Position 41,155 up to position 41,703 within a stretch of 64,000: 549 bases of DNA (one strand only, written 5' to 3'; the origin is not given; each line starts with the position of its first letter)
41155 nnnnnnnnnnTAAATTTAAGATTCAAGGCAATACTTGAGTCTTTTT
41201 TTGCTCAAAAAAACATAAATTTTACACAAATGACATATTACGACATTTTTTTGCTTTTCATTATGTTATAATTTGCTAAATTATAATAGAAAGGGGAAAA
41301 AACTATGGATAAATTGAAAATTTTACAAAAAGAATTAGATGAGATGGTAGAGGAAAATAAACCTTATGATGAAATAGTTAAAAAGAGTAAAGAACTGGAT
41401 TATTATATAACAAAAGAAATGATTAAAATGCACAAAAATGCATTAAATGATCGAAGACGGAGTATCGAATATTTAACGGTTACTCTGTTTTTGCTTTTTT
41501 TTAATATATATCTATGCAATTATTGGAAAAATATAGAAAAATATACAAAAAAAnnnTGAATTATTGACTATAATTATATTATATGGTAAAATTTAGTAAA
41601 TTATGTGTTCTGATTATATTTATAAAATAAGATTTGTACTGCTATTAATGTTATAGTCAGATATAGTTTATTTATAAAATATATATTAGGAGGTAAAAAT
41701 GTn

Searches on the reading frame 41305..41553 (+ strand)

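Call 12: search_protein_families(library=pfam, proteins=[window:41305-41553:+], max_evalue=0.001)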
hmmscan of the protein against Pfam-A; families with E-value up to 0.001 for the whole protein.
window:41305-41553:+ (83 aa): 0 families

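Call 72: search_protein_families(library=pfam, proteins=[window:41305-41553:+], max_evalue=10)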
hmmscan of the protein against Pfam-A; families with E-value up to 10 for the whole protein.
window:41305-41553:+ (83 aa): 2 families
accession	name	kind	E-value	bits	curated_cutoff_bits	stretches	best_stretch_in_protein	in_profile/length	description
PF09388.15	SpoOE-like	-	0.0055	17.1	23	1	4-37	5-39/42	Spo0E like sporulation regulatory protein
PF02582.19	DUF155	-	0.042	14.4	27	1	3-60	85-141/174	RMND1/Sif2-Sif3/Mrx10, DUF155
